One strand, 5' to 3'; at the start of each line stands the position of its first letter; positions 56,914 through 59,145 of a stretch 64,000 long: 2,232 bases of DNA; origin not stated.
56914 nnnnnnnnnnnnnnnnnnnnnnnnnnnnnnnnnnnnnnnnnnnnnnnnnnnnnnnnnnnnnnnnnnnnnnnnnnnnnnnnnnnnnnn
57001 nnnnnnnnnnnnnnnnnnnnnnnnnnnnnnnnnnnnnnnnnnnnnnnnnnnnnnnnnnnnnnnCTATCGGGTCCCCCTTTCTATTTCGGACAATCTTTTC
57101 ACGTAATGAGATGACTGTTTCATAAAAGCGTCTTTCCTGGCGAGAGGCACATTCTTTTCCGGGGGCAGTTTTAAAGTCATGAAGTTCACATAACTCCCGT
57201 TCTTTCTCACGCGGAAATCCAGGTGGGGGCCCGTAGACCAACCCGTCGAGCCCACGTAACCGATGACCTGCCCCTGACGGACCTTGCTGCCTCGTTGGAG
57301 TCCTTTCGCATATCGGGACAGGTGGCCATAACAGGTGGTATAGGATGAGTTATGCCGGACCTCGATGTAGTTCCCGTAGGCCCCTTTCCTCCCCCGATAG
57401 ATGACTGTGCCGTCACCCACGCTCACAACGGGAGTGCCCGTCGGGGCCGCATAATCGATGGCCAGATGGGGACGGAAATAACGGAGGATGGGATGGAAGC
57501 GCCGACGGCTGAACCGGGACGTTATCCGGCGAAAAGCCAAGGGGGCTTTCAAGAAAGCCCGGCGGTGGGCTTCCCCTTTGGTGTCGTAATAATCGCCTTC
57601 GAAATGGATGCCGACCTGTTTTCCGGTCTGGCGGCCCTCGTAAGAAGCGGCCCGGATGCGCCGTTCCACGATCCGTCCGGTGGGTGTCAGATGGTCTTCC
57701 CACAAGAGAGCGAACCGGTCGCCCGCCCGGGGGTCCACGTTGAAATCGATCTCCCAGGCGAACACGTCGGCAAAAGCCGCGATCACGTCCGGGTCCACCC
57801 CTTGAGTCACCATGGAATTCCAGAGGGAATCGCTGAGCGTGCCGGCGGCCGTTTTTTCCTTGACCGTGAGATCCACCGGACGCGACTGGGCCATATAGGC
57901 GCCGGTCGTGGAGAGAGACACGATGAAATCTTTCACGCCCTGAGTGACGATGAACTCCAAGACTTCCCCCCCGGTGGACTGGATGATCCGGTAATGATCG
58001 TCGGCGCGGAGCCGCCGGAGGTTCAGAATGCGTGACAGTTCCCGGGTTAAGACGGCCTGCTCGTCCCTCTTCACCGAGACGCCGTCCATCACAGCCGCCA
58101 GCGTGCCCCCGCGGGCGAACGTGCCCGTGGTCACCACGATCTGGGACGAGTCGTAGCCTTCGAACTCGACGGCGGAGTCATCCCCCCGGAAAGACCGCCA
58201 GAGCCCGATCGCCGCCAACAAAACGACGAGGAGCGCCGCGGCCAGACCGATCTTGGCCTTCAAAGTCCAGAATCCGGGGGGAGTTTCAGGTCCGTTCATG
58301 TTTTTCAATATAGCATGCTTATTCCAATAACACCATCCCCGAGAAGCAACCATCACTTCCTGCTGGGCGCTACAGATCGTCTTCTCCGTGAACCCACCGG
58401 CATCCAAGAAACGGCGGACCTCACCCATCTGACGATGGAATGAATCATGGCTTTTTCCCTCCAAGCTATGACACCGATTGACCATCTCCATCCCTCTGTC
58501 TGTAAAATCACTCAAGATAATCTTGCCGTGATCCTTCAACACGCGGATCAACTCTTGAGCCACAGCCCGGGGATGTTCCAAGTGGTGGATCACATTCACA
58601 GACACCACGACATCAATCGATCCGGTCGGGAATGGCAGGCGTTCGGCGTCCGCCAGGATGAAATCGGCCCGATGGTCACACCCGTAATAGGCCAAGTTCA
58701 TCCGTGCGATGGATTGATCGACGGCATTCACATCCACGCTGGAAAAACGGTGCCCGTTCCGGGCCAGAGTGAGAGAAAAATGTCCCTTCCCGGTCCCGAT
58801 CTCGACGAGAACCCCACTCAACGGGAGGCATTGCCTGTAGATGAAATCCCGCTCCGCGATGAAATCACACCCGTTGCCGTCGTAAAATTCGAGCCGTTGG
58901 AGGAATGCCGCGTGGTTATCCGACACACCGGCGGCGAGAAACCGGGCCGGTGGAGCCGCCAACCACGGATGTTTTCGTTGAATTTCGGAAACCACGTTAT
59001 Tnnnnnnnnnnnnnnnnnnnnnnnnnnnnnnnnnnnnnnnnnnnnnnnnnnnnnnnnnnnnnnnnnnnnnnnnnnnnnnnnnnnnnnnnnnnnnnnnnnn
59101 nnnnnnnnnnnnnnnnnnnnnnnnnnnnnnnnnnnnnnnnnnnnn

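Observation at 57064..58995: Unusual fusion: SAM-dependent methyltransferase - TM helix - M23/LytM peptidase domain with an HLD (not HxH) motif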

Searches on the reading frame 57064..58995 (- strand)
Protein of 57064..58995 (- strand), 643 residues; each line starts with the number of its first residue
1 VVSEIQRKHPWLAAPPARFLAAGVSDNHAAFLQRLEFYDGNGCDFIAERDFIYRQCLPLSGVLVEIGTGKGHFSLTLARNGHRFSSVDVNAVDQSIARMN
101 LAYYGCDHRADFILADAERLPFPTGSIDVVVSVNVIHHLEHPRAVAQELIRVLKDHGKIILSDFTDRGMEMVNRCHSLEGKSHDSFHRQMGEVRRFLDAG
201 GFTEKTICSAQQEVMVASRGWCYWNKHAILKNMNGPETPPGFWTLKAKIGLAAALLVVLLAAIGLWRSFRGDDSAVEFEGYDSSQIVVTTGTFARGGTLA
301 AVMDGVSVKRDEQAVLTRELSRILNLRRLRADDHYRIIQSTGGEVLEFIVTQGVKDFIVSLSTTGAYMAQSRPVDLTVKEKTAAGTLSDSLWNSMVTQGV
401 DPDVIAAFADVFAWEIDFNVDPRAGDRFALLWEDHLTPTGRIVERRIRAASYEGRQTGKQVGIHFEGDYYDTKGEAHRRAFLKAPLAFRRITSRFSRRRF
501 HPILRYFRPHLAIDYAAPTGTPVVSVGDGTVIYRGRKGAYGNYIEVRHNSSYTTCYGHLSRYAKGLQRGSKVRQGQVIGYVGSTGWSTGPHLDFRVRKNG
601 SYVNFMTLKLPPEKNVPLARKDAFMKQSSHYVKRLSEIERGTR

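Call 3: search_protein_families(library=pfam, proteins=[window:57064-58995:-], max_evalue=0.1)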
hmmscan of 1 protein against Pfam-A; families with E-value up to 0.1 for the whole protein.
window:57064-58995:- (643 aa): 11 families
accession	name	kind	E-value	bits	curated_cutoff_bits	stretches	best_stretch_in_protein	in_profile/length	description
PF01551.29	Peptidase_M23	-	5.7e-32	110.2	28.7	1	509-604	2-95/96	Peptidase family M23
PF08241.18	Methyltransf_11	-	1.4e-19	70.9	21.2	1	64-161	1-95/95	Methyltransferase domain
PF13649.12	Methyltransf_25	-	9.2e-17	62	27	1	64-157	2-97/97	Methyltransferase domain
PF13489.12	Methyltransf_23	-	4e-14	53.1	27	1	57-167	20-122/164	Methyltransferase domain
PF13847.12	Methyltransf_31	-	7.3e-13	48.9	27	1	63-165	7-113/145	Methyltransferase domain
PF08242.18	Methyltransf_12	-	2.2e-10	41.5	30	1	64-158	1-97/98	Methyltransferase domain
PF19425.4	Csd3_N2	-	1.1e-06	29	27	1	380-495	6-120/122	Csd3 second domain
PF01209.24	Ubie_methyltran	-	6e-05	23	20.1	1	65-174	53-164/233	ubiE/COQ5 methyltransferase family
PF13578.12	Methyltransf_24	-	0.00028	22.2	26.3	1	64-163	1-104/105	Methyltransferase domain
PF20922.3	Anamorsin_N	-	0.04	14.1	27.1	1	122-166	47-92/163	Anamorsin, N-terminal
PF08003.17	Methyltransf_9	-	0.065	12.6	23.8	0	63-163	119-219/315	Protein of unknown function (DUF1698)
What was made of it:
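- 57511..57858 (-): Csd3_N2 domain (res 380-495). Pfam PF19425, 29 bits against cut-off 27 (call 3).
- On Peptidase family M23 / LytM catalytic domain: PF01551, 110.2 bits against 28.7, res 509-604 (call 3).
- On Class I SAM-dependent methyltransferases: Methyltransf_11, 70.9 bits against 21.2 (call 3).
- Checked: Pfam (call 3): Methyltransf_11 res 64-161 (E 1.4e-19, 70.9 bits against cut-off 21.2), Csd3_N2 380-495 (29 bits against 27), Peptidase_M23 509-604 (E 5.7e-32, 110 bits against 28.7).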

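Call 4: search_protein_families(library=ncbifam, proteins=[window:57064-58995:-], max_evalue=0.1)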
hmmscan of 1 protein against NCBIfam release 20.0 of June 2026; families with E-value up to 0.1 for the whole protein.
window:57064-58995:- (643 aa): 52 families (the best 25 are shown)
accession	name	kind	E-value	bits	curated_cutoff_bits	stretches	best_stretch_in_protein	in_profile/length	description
NF053824.1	PdgNdpepShyC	equivalog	2.5e-64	217.8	700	1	322-638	107-422/429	peptidoglycan DD-endopeptidase ShyC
NF053825.1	PdgNdpepShyA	equivalog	2.3e-48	164.9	700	1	325-630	108-414/425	peptidoglycan DD-endopeptidase ShyA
NF008652.0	PRK11649.1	equivalog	1.8e-42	145.5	341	1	296-635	103-436/439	murein DD-endopeptidase MepM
NF052336.1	PdgHdaseHSB100310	equivalog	1.3e-15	57.6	500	1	508-604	55-149/316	peptidoglycan hydrolase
NF050804.1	CellDivDipMCaul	equivalog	1.4e-14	53.8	900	1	513-597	531-614/634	cell division endopeptidase DipM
NF052530.1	Heli_ShapePgp3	exception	2e-14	53.4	300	1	484-607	143-262/270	peptidoglycan metallopeptidase Pgp3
NF045667.1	MTase_DVU1556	equivalog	6.1e-14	52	155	1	63-205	26-163/213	DVU_1556 family methyltransferase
NF041208.1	celldiv_DipM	equivalog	1e-13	51.3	740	1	513-604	322-412/419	cell division endopeptidase DipM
TIGR02072.1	BioC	equivalog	5.3e-13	49.3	184.95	1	63-202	38-171/244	malonyl-ACP O-methyltransferase BioC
NF040883.1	amid_act_ActS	equivalog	2.1e-11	43.5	375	1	513-604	139-228/242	amidase activator ActS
NF052529.1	PG_M23_Pgp6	exception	2.7e-11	42.8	600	1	510-600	335-423/452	peptidoglycan metallopeptidase Pgp6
NF008123.1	PRK10871.1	equivalog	2e-10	40.6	311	1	513-606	268-359/365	murein hydrolase activator NlpD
NF008823.0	PRK11873.1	subfamily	3.9e-09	36.4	263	1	65-168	83-188/272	arsenite methyltransferase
TIGR01983.1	UbiG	equivalog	4e-09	36.1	102.95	1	62-163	52-153/228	bifunctional 2-polyprenyl-6-hydroxyphenol methylase/3-demethylubiquinol 3-O-methyltransferase UbiG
TIGR01934.1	MenG_MenH_UbiE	subfamily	6.3e-09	35.5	158.35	1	63-176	43-156/223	ubiquinone/menaquinone biosynthesis methyltransferase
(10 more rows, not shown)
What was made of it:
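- On MepM/ShyA/Csd3-type three-domain DD-endopeptidases: 217.8 against 700, 164.9 against 700, 145.5 against 341 (call 4).
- On Named methyltransferase equivalogs (UbiE/UbiG, BioC, ArsM, DVU_1556 family): All are far below their cut-offs, for example DVU_1556 52 against 155 and BioC 49 against 185 (call 4).
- Closest known: MepM. Same: These are the best NCBIfam hits: ShyC 217.8 bits, ShyA 164.9, MepM 145.5 (call 4).
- The NCBIfam NlpD score is 40.6 against a cut-off of 311 (call 4).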

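Call 6: find_homologous_proteins(query=window:57064-58995:-, max_evalue=0.00001)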
Query window:57064-58995:- (643 aa): 24 proteins with E <= 0.00001 among 8000 candidates.
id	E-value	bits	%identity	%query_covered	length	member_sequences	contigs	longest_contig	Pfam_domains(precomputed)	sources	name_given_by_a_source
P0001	0.0e+0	1487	100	100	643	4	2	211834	PF13847.13,PF13489.13,PF01551.30,PF13649.13,PF08241.19,PF08242.19,PF19425.5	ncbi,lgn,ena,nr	ncbi:MAG TPA: peptidoglycan DD-metalloendopeptidase family protein [Elusimicrobiota bacterium]|nr:pe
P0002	3.1e-154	533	62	60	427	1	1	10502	PF01551.30,PF19425.5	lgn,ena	-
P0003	6.6e-154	532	62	60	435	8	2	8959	PF01551.30,PF19425.5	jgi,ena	jgi:murein DD-endopeptidase MepM/ murein hydrolase activator NlpD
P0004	4.6e-135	470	59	55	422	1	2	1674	PF01551.30,PF19425.5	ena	-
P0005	5.4e-70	255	43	49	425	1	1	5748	PF01551.30,PF19425.5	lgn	-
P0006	8.0e-69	251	39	51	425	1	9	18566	PF01551.30,PF19425.5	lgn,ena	-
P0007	8.0e-69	251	39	51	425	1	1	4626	PF01551.30,PF19425.5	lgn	-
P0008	9.4e-69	251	39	51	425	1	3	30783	PF01551.30,PF19425.5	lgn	-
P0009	1.1e-68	250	40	51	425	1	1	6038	PF01551.30,PF19425.5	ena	-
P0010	5.6e-68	248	39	52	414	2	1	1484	PF01551.30,PF19425.5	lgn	-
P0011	9.5e-68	247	44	46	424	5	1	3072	PF01551.30,PF19425.5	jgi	jgi:murein DD-endopeptidase MepM/ murein hydrolase activator NlpD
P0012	1.7e-67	246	35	61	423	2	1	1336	PF01551.30,PF19425.5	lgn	-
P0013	4.5e-67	245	36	61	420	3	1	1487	PF01551.30,PF19425.5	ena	-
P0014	9.3e-66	241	43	46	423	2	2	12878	PF01551.30,PF19425.5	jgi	-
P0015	6.1e-62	228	37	50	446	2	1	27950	PF01551.30,PF19425.5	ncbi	ncbi:MAG: peptidoglycan DD-metalloendopeptidase family protein [Chitinophagales bacterium]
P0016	1.2e-60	224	39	49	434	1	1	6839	PF01551.30,PF19425.5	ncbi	-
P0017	2.6e-59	219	38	49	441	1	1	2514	PF01551.30,PF19425.5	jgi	jgi:murein DD-endopeptidase MepM/ murein hydrolase activator NlpD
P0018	5.5e-59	218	38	49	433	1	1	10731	PF01551.30,PF19425.5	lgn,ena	-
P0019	7.6e-56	208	38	49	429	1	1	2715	PF01551.30,PF19425.5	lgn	-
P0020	2.2e-52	196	36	51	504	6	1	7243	PF01551.30,PF19425.5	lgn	-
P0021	3.5e-48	183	45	37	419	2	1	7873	PF01551.30,PF19425.5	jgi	jgi:murein DD-endopeptidase MepM/ murein hydrolase activator NlpD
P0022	1.0e-45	174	34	48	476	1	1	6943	PF01551.30,PF19425.5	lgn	-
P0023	1.7e-36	144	33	43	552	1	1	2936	PF01551.30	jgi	jgi:hypothetical protein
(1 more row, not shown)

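Call 8: find_encoding_contigs(protein=P0001, flank=10000, max_places=6)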
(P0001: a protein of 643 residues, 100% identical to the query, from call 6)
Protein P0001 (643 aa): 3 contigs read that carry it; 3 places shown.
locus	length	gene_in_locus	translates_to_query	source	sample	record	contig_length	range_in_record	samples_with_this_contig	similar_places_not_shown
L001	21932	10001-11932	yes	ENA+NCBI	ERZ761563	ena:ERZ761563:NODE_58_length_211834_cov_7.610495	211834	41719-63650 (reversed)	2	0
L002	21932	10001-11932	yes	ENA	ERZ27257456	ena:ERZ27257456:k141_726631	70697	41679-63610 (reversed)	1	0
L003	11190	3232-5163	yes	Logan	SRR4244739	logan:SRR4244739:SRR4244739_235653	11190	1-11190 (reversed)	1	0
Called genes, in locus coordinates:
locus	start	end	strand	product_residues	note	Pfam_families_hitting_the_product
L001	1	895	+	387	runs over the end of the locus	-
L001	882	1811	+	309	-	PF01297:ZnuA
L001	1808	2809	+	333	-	PF00950:ABC-3, PF01032:FecCD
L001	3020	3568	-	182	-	-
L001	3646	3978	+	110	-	PF02579:Nitro_FeMo-Co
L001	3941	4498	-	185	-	-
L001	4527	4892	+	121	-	-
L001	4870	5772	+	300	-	PF10609:ParA (faint), PF01656:CbiA, PF13484:Fer4_16 (faint), PF12797:Fer4_2 (faint), PF14697:Fer4_21, PF12838:Fer4_7, PF13187:Fer4_9 (weak), PF00037:Fer4 (weak), +4 more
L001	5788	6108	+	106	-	PF02635:DsrE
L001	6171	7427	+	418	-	PF01592:NifU_N, PF25199:nSTAND_NTPase5 (faint), PF00142:Fer4_NifH (weak), PF01656:CbiA, PF02374:ArsA_ATPase (weak), PF09140:MipZ, PF10609:ParA, PF13614:AAA_31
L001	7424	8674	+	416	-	PF00266:Aminotran_5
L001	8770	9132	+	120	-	PF02579:Nitro_FeMo-Co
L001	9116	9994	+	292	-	PF00753:Lactamase_B, PF12706:Lactamase_B_2 (faint)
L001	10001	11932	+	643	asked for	PF13489:Methyltransf_23, PF13847:Methyltransf_31, PF08241:Methyltransf_11, PF08242:Methyltransf_12, PF13649:Methyltransf_25, PF19425:Csd3_N2 (faint), PF01551:Peptidase_M23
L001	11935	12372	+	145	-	PF13527:Acetyltransf_9 (weak), PF00583:Acetyltransf_1, PF13673:Acetyltransf_10, PF13508:Acetyltransf_7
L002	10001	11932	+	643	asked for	PF13489:Methyltransf_23, PF13847:Methyltransf_31, PF08241:Methyltransf_11, PF08242:Methyltransf_12, PF13649:Methyltransf_25, PF19425:Csd3_N2 (faint), PF01551:Peptidase_M23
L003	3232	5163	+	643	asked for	PF13489:Methyltransf_23, PF13847:Methyltransf_31, PF08241:Methyltransf_11, PF08242:Methyltransf_12, PF13649:Methyltransf_25, PF19425:Csd3_N2 (faint), PF01551:Peptidase_M23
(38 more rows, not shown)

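Call 9: find_encoding_contigs(protein=P0002, flank=6000, max_places=3)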
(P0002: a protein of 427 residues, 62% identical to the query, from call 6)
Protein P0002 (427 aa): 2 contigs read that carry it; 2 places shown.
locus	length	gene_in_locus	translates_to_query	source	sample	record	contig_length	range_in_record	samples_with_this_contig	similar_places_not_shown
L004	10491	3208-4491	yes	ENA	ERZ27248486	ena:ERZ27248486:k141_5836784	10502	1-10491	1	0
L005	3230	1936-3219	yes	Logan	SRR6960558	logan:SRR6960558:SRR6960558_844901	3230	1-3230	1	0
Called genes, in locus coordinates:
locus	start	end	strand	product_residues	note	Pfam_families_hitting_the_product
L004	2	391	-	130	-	?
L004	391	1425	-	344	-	PF12849:PBP_like_2, PF01547:SBP_bac_1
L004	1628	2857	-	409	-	PF16930:Porin_5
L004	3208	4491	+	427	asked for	PF19425:Csd3_N2 (faint), PF01551:Peptidase_M23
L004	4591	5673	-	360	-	PF00989:PAS (weak), PF08448:PAS_4, PF00512:HisKA, PF02518:HATPase_c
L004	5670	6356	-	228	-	PF00072:Response_reg, PF00486:Trans_reg_C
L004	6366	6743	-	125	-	PF00072:Response_reg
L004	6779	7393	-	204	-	PF21176:RecR_HhH, PF01751:Toprim, PF13662:Toprim_4, PF21175:RecR_C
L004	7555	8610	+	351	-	PF14371:DUF4412 (faint)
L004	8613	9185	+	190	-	PF04542:Sigma70_r2, PF08281:Sigma70_r4_2, PF04545:Sigma70_r4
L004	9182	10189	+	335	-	PF14343:PrcB_C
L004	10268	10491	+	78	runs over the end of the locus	?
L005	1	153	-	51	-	?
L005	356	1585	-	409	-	PF16930:Porin_5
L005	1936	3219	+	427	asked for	PF19425:Csd3_N2 (faint), PF01551:Peptidase_M23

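Call 10: find_encoding_contigs(protein=P0003, flank=6000, max_places=3)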
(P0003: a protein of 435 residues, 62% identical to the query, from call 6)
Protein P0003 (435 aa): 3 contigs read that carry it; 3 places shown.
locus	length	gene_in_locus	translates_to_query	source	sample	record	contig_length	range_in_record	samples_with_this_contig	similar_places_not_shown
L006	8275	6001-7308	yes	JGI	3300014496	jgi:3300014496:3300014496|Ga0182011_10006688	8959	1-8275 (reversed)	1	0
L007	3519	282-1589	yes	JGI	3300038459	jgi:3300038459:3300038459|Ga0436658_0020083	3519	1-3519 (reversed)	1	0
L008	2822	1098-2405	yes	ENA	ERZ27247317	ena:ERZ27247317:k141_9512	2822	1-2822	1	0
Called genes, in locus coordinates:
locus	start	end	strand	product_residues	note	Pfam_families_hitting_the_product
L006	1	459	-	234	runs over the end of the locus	PF01895:PhoU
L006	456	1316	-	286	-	PF00005:ABC_tran, PF02463:SMC_N (weak), PF13401:AAA_22 (faint), PF13304:AAA_21 (faint)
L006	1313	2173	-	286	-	PF00528:BPD_transp_1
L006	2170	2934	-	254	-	PF00528:BPD_transp_1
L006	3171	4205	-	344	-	PF12849:PBP_like_2, PF01547:SBP_bac_1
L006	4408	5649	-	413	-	PF16930:Porin_5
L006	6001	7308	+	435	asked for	PF19425:Csd3_N2 (faint), PF01551:Peptidase_M23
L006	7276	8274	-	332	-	?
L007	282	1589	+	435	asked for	PF19425:Csd3_N2 (faint), PF01551:Peptidase_M23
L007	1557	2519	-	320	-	PF08448:PAS_4, PF00512:HisKA, PF02518:HATPase_c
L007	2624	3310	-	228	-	PF00072:Response_reg, PF00486:Trans_reg_C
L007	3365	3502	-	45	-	PF00072:Response_reg (weak)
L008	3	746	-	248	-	?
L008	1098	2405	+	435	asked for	PF19425:Csd3_N2 (faint), PF01551:Peptidase_M23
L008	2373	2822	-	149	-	?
